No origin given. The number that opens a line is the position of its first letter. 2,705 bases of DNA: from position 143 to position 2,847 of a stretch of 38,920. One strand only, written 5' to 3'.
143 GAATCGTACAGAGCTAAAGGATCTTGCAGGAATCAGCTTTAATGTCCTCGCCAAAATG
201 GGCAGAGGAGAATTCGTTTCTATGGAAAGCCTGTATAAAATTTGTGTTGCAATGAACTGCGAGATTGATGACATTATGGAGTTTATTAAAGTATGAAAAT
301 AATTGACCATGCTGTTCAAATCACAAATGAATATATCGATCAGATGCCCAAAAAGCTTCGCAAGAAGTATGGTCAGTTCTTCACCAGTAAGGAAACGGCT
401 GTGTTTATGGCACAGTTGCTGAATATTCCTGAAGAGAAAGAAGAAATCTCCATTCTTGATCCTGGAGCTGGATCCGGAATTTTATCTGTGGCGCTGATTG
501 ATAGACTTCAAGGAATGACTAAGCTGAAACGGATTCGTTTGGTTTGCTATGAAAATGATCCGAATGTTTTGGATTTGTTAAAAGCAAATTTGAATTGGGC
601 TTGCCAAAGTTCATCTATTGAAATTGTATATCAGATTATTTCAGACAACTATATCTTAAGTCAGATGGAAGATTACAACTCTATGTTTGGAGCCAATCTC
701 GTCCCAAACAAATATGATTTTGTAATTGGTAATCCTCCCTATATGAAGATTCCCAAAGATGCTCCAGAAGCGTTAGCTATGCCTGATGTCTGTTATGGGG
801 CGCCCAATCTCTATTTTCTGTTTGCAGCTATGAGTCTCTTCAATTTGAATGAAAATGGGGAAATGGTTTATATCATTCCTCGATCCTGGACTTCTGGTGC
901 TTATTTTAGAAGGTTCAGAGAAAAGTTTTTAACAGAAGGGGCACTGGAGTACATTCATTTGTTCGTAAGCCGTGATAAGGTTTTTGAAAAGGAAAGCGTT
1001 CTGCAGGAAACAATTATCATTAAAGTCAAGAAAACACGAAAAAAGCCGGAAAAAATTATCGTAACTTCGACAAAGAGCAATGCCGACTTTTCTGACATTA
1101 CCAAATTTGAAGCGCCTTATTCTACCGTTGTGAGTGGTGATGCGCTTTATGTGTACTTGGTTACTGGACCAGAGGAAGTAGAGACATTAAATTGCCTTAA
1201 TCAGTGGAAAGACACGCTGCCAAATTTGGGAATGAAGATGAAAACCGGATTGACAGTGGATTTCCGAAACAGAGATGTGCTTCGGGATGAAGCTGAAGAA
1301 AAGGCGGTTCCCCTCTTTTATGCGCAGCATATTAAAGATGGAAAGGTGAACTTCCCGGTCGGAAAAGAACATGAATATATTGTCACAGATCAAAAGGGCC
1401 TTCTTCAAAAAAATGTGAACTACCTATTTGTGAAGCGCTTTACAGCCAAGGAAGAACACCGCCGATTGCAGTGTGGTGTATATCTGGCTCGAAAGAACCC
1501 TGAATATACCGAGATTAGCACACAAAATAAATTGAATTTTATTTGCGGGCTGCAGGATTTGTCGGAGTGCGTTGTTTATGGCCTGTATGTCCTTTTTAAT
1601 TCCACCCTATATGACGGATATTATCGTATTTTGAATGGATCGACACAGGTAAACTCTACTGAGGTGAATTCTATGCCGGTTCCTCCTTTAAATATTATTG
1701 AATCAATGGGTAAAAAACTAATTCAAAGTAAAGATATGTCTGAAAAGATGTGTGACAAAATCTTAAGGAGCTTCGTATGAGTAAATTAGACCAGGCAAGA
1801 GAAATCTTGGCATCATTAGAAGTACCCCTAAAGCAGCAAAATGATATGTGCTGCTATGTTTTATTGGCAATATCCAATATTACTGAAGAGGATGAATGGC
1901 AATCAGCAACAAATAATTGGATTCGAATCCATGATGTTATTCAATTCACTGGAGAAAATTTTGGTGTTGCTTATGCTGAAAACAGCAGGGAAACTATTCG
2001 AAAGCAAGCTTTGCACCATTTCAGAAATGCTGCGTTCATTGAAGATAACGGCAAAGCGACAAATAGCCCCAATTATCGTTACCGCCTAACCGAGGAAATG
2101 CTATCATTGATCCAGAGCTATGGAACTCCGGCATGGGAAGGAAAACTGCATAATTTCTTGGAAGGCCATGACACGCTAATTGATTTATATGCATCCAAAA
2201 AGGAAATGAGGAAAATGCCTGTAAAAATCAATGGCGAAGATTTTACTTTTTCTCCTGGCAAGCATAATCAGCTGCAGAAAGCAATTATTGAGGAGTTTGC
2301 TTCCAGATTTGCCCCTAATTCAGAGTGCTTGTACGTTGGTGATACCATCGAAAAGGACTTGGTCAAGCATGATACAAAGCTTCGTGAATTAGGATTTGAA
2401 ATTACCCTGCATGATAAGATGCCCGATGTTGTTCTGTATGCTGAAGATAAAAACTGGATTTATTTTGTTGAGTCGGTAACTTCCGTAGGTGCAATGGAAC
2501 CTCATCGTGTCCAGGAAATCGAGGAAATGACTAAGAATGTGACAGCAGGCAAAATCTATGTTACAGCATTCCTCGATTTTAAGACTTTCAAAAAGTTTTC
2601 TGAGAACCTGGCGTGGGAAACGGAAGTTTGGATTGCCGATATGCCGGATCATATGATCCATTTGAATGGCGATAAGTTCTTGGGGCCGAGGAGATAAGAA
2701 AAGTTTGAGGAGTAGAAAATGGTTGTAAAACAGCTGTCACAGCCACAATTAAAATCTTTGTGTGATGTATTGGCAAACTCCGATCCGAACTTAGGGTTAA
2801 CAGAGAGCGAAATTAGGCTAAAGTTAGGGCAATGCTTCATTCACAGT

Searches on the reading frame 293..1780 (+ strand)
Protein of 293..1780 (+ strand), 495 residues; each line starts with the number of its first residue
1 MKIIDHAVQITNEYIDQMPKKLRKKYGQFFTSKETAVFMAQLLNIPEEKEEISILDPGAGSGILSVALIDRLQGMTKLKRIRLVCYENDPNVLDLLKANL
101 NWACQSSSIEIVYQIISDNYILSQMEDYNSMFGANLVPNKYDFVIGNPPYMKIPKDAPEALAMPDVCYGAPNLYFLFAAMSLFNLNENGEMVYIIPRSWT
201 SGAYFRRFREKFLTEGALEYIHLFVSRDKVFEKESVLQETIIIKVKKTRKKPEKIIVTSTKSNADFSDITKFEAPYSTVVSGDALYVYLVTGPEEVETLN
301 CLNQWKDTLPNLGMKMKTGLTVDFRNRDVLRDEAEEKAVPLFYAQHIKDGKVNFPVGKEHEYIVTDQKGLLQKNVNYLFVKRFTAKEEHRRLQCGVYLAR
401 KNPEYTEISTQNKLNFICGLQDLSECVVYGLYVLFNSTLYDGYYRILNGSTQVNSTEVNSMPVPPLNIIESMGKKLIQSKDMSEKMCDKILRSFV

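Call 3: search_protein_families(library=pfam, proteins=[window:293-1780:+], max_evalue=0.1)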
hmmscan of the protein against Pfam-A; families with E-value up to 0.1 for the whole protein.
window:293-1780:+ (495 aa): 7 families
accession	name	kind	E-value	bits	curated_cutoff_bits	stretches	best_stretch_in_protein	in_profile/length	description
PF07669.17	Eco57I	-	7.1e-19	69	25.3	1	75-231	12-171/171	Eco57I restriction-modification methylase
PF02384.22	N6_Mtase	-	1.1e-09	38.5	20.4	1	18-260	17-246/311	N-6 DNA Methylase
PF00398.26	RrnaAD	-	8.8e-05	22.2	24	1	21-115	3-84/263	Ribosomal RNA adenine dimethylase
PF05175.20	MTS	-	0.00092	19.3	23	1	45-151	27-109/170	Methyltransferase small domain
PF01170.24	UPF0020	-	0.046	13.8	22.3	0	42-152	20-133/197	RMKL-like, methyltransferase domain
PF06325.19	PrmA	-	0.06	13.3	22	1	42-68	154-179/296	Ribosomal protein L11 methyltransferase (PrmA)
PF13679.12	Methyltransf_32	-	0.081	13.3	27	0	37-92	11-65/143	Methyltransferase domain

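Call 4: search_protein_families(library=padloc, proteins=[window:293-1780:+], max_evalue=0.1)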
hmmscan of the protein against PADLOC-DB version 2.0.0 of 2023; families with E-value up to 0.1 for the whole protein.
window:293-1780:+ (495 aa): 41 families (the best 25 are shown)
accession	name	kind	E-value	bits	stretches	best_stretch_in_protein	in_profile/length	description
PDLC03227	MTase_II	-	2.1e-108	361.4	1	2-493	3-486/494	Type II methyltransferase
PDLC03359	MTase_II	-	1.3e-72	243.2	1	17-493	26-513/840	Type II methyltransferase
PDLC03338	MTase_II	-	4.3e-47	159.2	1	1-494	104-598/604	Type II methyltransferase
PDLC03248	MTase_II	-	5.9e-24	82.7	1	21-269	4-220/521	Type II methyltransferase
PDLC04134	mad2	-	3.5e-21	73.6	1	9-264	252-463/492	mads_2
PDLC03237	MTase_II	-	1.9e-19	67.1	2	169-467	281-577/1036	Type II methyltransferase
PDLC03331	MTase_II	-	6.9e-16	56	1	3-294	4-273/541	Type II methyltransferase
PDLC03267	MTase_II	-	1.2e-12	45.6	1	19-269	9-239/539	Type II methyltransferase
PDLC03719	oMTase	-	5.4e-12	43.4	2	115-221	88-191/387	orphan methyltransferase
PDLC03219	MTase_II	-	1.5e-11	41.4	1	21-152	45-176/504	Type II methyltransferase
PDLC03365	MTase_II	-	4.8e-11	40.2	2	18-159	32-170/578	Type II methyltransferase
PDLC03335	MTase_II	-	1e-10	38.9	1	17-224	70-284/607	Type II methyltransferase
PDLC03313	MTase_II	-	1.9e-10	37.9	1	23-354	19-376/563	Type II methyltransferase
PDLC03235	MTase_II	-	7.4e-10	36.3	1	139-259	245-367/648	Type II methyltransferase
PDLC03022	MTase_I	-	2.4e-09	34.1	1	15-257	174-416/857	Type I methyltransferase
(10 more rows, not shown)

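Call 5: search_protein_families(library=ncbifam, proteins=[window:293-1780:+], max_evalue=0.1)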
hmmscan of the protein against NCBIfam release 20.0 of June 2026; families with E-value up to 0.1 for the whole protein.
window:293-1780:+ (495 aa): 15 families
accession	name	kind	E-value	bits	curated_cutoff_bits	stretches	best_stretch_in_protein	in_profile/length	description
TIGR02987.1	met_A_Alw26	exception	1.8e-22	79.8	353.5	2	24-159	1-131/523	Alw26I/Eco31I/Esp3I family type II restriction adenine-specific DNA-methyltransferase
NF033452.1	BREX_1_MTaseX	exception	9.6e-09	33.6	500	1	134-273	501-643/1210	BREX-1 system adenine-specific DNA-methyltransferase PglX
TIGR03534.1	RF_mod_PrmC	equivalog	1e-07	31.7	199.1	1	33-152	71-168/253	peptide chain release factor N(5)-glutamine methyltransferase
NF033455.1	BREX_6_MTaseX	exception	2.2e-07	28.8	900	1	139-306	553-720/1319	BREX-6 system adenine-specific DNA-methyltransferase PglX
NF047738.1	antiphage_MADS2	equivalog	0.0006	18.2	720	1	19-71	303-352/654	methylation-associated defense system DNA methyltransferase MAD2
TIGR00536.1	hemK_fam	subfamily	0.0015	17.7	115.5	1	39-152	103-194/286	HemK family protein methyltransferase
TIGR02469.1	CbiT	equivalog_domain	0.0028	17.9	78.3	1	48-114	18-76/124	precorrin-6Y C5,15-methyltransferase (decarboxylating) subunit CbiT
TIGR00755.1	ksgA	equivalog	0.015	14.6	171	1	21-150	2-104/256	16S rRNA (adenine(1518)-N(6)/adenine(1519)-N(6))-dimethyltransferase RsmA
TIGR03533.1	L3_gln_methyl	equivalog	0.02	14.2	229.7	0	111-152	160-201/284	50S ribosomal protein L3 N(5)-glutamine methyltransferase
NF011529.0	PRK14968.1-3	equivalog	0.036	13.5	162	0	42-101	29-77/198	putative methyltransferase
TIGR00406.1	prmA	equivalog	0.042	13.3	183.15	1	36-99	146-201/288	50S ribosomal protein L11 methyltransferase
NF033868.0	trim_DfrA36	exception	0.053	13.2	360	0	225-280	25-80/170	trimethoprim-resistant dihydrofolate reductase DfrA36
NF000499.2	Erm23S_rRNA_broad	equivalog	0.061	12.7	212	0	28-111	3-73/244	23S ribosomal RNA methyltransferase Erm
NF047853.1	tRm6a37MtseTrmN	equivalog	0.081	12.6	350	0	51-152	44-126/244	tRNA(1)(Val) (adenine(37)-N(6))-methyltransferase TrmN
NF000337.1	erm_SHROVE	exception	0.084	12.2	320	0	23-112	3-79/248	ErmE/ErmH/ErmO/ErmR family 23S rRNA (adenine(2058)-N(6))-methyltransferase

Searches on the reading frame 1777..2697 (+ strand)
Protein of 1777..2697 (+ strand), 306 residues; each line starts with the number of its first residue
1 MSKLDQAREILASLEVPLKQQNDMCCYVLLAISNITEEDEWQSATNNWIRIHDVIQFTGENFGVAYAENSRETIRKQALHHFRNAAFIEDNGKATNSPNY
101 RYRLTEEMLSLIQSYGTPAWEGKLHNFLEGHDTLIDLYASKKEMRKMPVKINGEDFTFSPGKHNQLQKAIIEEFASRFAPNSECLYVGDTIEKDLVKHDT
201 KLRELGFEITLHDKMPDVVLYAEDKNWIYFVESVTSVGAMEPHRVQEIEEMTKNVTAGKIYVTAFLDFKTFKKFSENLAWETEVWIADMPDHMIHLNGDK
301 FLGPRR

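Call 3: search_protein_families(library=pfam, proteins=[window:1777-2697:+], max_evalue=0.1)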
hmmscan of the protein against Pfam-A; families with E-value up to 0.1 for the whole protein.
window:1777-2697:+ (306 aa): 2 families
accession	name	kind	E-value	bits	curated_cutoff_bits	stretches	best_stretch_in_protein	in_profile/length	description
PF06616.17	BsuBI_PstI_RE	-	1.2e-61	207.1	27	1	147-298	1-153/154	BsuBI/PstI restriction endonuclease domain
PF17728.7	BsuBI_PstI_RE_N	-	8.4e-42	142.8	27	1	1-135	1-139/140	BsuBI/PstI restriction endonuclease HTH domain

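Call 4: search_protein_families(library=padloc, proteins=[window:1777-2697:+], max_evalue=0.1)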
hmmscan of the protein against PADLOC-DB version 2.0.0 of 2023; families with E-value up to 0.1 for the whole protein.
window:1777-2697:+ (306 aa): 4 families
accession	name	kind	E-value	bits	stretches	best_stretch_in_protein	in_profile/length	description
PDLC03420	REase_II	-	2e-95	317.6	1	3-304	8-314/317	Type II restriction enzyme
PDLC03359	MTase_II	-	9.4e-89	296.6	1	2-305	531-839/840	Type II methyltransferase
PDLC03412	REase_II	-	2e-38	130.5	1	6-302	16-322/324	Type II restriction enzyme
PDLC03589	REase_II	-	5.6e-17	59.8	1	66-297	96-348/364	Type II restriction enzyme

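Call 5: search_protein_families(library=ncbifam, proteins=[window:1777-2697:+], max_evalue=0.1)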
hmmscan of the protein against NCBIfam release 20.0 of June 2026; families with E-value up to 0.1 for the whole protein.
window:1777-2697:+ (306 aa): 1 family
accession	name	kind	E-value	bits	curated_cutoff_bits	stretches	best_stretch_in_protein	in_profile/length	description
NF001106.1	PRK00135.2-1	exception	0.0017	17.3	300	1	18-142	12-133/377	SMC-Scp complex subunit ScpB, long form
